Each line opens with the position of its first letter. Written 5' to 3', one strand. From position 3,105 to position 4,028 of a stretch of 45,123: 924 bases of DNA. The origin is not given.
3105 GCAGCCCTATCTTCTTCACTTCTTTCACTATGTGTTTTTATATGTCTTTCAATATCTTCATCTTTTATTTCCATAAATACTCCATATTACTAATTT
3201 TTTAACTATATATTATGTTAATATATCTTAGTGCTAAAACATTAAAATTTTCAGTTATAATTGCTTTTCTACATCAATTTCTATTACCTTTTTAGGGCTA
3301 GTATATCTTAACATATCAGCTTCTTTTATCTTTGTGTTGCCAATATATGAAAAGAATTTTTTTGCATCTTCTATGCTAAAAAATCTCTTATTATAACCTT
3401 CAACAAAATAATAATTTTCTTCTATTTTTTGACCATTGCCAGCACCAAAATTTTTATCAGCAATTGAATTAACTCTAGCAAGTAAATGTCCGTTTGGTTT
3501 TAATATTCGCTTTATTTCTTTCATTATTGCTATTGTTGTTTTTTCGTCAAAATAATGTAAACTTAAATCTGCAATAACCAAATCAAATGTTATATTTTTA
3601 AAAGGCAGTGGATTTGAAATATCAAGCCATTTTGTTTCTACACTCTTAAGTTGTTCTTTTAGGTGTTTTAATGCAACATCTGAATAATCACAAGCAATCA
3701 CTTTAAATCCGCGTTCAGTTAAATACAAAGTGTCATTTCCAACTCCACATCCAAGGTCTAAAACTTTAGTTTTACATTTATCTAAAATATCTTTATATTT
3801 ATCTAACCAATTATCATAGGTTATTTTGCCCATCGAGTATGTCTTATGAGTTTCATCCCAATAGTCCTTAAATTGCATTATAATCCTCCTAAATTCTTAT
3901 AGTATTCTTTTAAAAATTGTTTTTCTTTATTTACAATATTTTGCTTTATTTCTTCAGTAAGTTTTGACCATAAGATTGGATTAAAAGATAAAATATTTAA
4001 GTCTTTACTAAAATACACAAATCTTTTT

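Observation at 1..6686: Candidate uncharacterised anti-phage operon: MazG-like NTPase, Vsr-nuclease/SF2 helicase, SAM methyltransferase and DUF4365-nuclease/RecD-like helicase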

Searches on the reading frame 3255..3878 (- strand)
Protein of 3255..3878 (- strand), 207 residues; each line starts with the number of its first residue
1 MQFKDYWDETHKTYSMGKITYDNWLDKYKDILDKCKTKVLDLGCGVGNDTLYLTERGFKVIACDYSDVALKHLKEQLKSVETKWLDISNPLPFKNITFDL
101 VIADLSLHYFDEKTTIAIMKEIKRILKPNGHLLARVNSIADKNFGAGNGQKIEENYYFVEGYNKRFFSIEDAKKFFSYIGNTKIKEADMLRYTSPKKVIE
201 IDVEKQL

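Call 5: search_protein_families(library=pfam, proteins=[window:3255-3878:-], max_evalue=0.01)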
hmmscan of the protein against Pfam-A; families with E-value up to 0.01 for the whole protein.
window:3255-3878:- (207 aa): 17 families
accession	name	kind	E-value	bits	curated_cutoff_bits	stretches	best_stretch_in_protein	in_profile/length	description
PF13649.12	Methyltransf_25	-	4e-19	69.5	27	1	39-130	1-97/97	Methyltransferase domain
PF08241.18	Methyltransf_11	-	3.7e-18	66.4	21.2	1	40-133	1-94/95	Methyltransferase domain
PF08242.18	Methyltransf_12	-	1.6e-14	54.9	30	1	40-132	1-98/98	Methyltransferase domain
PF13847.12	Methyltransf_31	-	6.8e-14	52.2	27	1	36-138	4-113/145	Methyltransferase domain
PF13489.12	Methyltransf_23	-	1.2e-12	48.3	27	1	27-160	12-137/164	Methyltransferase domain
PF03848.20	TehB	-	5.9e-12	45.8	20.4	1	11-134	10-132/193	Tellurite resistance protein TehB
PF01209.24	Ubie_methyltran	-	2.7e-08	33.9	20.1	1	21-133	32-150/233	ubiE/COQ5 methyltransferase family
PF01728.25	FtsJ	-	6.6e-07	29.9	24.1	1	25-133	12-136/181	FtsJ-like methyltransferase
PF05175.20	MTS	-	4.1e-06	27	23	1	33-137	28-141/170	Methyltransferase small domain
PF05724.17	TPMT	-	9.4e-05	22.6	26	1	7-79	10-82/218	Thiopurine S-methyltransferase (TPMT)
PF03291.22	mRNA_G-N7_MeTrfase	-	9.8e-05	22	26.6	1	22-84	50-111/315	mRNA (guanine-N(7))-methyltransferase domain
PF01739.24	CheR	-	0.0002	21.3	27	1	78-133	118-172/195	CheR methyltransferase, SAM binding domain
PF02353.26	CMAS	-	0.00035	20.4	27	1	27-162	50-194/273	Mycolic acid cyclopropane synthetase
PF03141.22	Methyltransf_29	-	0.00037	19.7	23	1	29-142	109-225/506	Putative S-adenosyl-L-methionine-dependent methyltransferase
PF05148.21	Methyltransf_8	-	0.002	18.5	27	1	36-137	73-160/219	Hypothetical methyltransferase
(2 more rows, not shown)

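Call 6: search_protein_families(library=padloc, proteins=[window:3255-3878:-], max_evalue=0.01)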
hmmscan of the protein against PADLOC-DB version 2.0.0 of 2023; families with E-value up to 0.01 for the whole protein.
window:3255-3878:- (207 aa): 1 family
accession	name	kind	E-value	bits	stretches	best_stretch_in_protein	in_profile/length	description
PDLC04134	mad2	-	1.7e-21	74.7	1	4-138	259-398/492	mads_2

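Call 7: search_protein_families(library=ncbifam, proteins=[window:3255-3878:-], max_evalue=0.01)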
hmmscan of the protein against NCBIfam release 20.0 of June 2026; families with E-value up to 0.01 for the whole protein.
window:3255-3878:- (207 aa): 47 families (the best 25 are shown)
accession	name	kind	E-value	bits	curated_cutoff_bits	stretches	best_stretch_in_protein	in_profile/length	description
NF045649.1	2X_seleno_MduS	exception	2e-20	73.1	380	1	37-174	43-185/338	methyltransferase domain-containing selenoprotein MduS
NF043040.1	corrin_prot_MT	hypoth_equivalog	1.9e-14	53.6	180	1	16-134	19-147/216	corrinoid protein-associated methyltransferase CpaM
NF008992.0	PRK12335.1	equivalog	7.2e-14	51.6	303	1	11-133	102-222/289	SAM-dependent methyltransferase TehB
NF045667.1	MTase_DVU1556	equivalog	8.1e-14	51.6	155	1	36-133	23-118/213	DVU_1556 family methyltransferase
NF008405.0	PRK11207.1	equivalog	1.5e-12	47.4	218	1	36-139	31-136/198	tellurite resistance methyltransferase TehB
TIGR02072.1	BioC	equivalog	2e-12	47.4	184.95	1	34-198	32-191/244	malonyl-ACP O-methyltransferase BioC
TIGR00477.1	tehB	equivalog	7.8e-12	45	219.5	1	12-133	54-173/238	tellurite resistance methyltransferase TehB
NF001241.0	PRK00216.1-2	equivalog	1.4e-11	44.5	327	1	7-133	24-146/231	demethylmenaquinone methyltransferase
NF007610.0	PRK10258.1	equivalog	1.7e-10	40.7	342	1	34-132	41-136/251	malonyl-ACP O-methyltransferase BioC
NF041820.1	daptide_MTase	equivalog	4.2e-09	36.2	175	1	31-142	32-150/243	daptide-type RiPP biosynthesis methyltransferase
NF041537.1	ArsM_AhpD_UU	exception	4.7e-09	35.5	510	1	37-134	78-180/345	arsenite methyltransferase/AhpD domain selenoprotein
TIGR01934.1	MenG_MenH_UbiE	subfamily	6.9e-09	35.3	158.35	1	8-133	13-140/223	ubiquinone/menaquinone biosynthesis methyltransferase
NF041536.1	ArsM_DUF2284_UU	exception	9.9e-09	34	575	1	37-140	78-185/459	arsenite methyltransferase/DUF2284 domain selenoprotein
NF004452.0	PRK05785.1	equivalog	6.4e-08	32.3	207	1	31-125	48-136/228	hypothetical protein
NF047649.1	MTase_UXPK_star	exception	1.8e-07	30.5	460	1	38-161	80-207/283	methyltransferase/UXPK-star double selenoprotein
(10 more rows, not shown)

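Call 24: search_solved_structures(query=window:3255-3878:-, max_evalue=0.00001)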
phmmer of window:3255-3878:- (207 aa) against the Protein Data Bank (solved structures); distinct sequences matched with E-value up to 0.00001: 20.
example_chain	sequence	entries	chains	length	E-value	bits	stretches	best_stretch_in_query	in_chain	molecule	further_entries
1ve3_A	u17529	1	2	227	3.9e-13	52.7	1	16-134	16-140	hypothetical protein PH0226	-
5wp5_A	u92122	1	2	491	2.4e-11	46.8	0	38-138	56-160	Phosphomethylethanolamine N-methyltransferase 2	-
3l8d_A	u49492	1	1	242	3.3e-11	46.4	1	34-133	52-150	Methyltransferase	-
2xva_A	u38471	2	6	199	8.4e-10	41.8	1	37-143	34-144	TELLURITE RESISTANCE PROTEIN TEHB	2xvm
5wp4_A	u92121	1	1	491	1.2e-09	41.3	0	38-137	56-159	Phosphoethanolamine N-methyltransferase 1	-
4dq0_A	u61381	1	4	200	1.2e-09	41.3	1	37-141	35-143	Tellurite resistance protein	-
2avn_A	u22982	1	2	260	1.4e-09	41.1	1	33-138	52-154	ubiquinone/menaquinone biosynthesis methyltransferase-related protein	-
1wzn_A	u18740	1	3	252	4e-09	39.6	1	26-133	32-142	SAM-dependent methyltransferase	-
3i9f_A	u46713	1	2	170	4.7e-09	39.3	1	30-134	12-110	Putative type 11 methyltransferase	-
2i6g_A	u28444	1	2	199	2.3e-08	37.1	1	37-177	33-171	Putative methyltransferase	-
2p8j_A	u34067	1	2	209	1.7e-07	34.3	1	39-178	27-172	S-adenosylmethionine-dependent methyltransferase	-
7wzg_A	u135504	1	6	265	5.8e-07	32.5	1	38-140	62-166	Cypemycin N-terminal methyltransferase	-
9w6x_A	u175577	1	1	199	7.7e-07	32.1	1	40-135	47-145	YtkW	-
9rfr_A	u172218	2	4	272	1.1e-06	31.6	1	37-149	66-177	Ubiquinone biosynthesis O-methyltransferase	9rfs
3cc8_A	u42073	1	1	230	1.6e-06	31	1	37-181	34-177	Putative methyltransferase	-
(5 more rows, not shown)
